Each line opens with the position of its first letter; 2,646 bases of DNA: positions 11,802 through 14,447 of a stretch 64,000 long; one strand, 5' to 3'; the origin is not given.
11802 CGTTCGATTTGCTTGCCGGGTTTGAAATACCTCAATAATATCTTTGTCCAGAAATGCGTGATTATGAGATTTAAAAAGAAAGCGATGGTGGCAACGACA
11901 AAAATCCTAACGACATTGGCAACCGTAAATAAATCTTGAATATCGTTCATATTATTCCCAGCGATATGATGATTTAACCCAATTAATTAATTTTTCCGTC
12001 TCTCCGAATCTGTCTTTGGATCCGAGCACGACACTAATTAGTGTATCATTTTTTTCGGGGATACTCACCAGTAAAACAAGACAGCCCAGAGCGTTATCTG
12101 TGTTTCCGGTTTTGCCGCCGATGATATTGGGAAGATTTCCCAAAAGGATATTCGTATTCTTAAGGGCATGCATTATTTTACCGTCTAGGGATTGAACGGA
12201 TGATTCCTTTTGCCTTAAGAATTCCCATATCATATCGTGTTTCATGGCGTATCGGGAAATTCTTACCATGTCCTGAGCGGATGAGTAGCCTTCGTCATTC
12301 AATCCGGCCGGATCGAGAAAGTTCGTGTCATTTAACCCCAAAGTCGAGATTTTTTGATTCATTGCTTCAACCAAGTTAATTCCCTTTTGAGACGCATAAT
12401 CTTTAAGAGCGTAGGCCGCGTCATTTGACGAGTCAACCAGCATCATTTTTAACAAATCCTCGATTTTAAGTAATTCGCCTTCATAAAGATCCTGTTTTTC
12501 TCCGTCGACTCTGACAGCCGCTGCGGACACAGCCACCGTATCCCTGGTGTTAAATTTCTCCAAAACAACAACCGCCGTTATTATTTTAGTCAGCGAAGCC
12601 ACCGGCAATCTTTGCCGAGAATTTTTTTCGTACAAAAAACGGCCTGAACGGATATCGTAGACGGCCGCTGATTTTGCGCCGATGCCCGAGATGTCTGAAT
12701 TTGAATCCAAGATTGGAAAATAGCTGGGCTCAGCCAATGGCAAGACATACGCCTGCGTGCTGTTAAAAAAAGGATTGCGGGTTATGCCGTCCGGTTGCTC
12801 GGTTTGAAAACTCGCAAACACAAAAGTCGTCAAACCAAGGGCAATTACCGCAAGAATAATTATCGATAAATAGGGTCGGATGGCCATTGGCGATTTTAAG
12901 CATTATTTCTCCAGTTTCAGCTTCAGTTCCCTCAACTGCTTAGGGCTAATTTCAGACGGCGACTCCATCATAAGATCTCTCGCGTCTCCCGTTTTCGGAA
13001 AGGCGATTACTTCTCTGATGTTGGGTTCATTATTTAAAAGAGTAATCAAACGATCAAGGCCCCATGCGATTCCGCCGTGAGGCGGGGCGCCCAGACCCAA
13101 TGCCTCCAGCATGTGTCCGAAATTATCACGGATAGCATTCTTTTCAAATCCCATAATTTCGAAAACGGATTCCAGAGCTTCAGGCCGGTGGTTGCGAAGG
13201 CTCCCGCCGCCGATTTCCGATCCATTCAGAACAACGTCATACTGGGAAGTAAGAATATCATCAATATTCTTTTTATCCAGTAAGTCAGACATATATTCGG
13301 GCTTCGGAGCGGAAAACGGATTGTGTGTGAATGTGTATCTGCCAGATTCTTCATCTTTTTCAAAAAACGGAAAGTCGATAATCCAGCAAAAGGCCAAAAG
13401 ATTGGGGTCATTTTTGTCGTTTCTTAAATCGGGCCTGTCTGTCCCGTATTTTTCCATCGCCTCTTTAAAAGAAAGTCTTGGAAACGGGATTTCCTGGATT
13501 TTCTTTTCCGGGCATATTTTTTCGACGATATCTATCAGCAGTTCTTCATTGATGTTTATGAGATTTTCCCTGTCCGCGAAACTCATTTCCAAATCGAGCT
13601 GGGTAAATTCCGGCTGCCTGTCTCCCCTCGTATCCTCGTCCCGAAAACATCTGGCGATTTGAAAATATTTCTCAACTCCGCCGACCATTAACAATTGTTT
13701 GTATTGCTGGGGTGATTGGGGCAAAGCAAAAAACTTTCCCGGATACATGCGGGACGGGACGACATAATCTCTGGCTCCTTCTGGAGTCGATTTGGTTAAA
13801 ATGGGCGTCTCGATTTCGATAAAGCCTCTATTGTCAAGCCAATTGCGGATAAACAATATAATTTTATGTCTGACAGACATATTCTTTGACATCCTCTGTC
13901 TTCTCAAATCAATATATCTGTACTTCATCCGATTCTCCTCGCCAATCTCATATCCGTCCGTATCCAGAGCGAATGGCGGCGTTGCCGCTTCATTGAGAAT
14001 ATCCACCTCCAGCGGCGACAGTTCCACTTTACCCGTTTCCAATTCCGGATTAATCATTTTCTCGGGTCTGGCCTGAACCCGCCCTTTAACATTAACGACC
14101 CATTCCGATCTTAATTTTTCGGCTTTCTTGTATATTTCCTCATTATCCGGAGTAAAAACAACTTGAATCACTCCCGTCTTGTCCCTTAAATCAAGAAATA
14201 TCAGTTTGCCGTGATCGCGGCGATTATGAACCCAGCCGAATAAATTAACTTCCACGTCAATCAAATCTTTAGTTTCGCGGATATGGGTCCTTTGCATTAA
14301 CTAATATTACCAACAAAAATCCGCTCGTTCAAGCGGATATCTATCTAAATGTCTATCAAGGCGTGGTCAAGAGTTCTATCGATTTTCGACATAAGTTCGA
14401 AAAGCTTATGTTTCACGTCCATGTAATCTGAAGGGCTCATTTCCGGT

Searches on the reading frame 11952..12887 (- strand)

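Call 18: search_protein_families(library=pfam, proteins=[window:11952-12887:-], max_evalue=0.00001)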
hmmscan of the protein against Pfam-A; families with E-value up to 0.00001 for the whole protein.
window:11952-12887:- (311 aa): 2 families
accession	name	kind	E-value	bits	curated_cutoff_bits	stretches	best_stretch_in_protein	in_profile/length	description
PF00768.25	Peptidase_S11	-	7.5e-48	163.5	27.6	1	68-291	9-238/239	D-alanyl-D-alanine carboxypeptidase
PF13354.11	Beta-lactamase2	-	3e-10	40.2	22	1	75-211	3-143/214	Beta-lactamase enzyme family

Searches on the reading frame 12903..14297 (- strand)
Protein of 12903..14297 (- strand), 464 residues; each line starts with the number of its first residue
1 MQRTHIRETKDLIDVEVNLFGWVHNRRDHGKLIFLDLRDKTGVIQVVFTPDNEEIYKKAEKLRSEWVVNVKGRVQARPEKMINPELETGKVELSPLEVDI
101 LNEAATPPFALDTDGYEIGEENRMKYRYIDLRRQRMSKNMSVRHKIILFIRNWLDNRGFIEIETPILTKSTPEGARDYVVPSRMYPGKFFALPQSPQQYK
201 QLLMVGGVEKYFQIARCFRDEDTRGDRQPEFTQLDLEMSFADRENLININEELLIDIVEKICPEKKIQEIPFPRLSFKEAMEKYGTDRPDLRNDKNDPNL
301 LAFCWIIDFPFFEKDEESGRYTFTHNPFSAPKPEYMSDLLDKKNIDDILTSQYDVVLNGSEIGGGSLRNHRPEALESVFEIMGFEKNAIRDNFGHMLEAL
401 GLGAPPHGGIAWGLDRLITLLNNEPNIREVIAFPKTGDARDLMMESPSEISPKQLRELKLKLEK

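Call 18: search_protein_families(library=pfam, proteins=[window:12903-14297:-], max_evalue=0.00001)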
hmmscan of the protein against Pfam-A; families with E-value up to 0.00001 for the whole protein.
window:12903-14297:- (464 aa): 2 families
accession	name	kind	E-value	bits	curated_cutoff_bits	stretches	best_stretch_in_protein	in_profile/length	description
PF00152.25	tRNA-synt_2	-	2.3e-114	382.1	25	1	120-436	2-307/308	tRNA synthetases class II (D, K and N)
PF01336.31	tRNA_anti-codon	-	6.3e-19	68.1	27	1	17-90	1-64/75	OB-fold nucleic acid binding domain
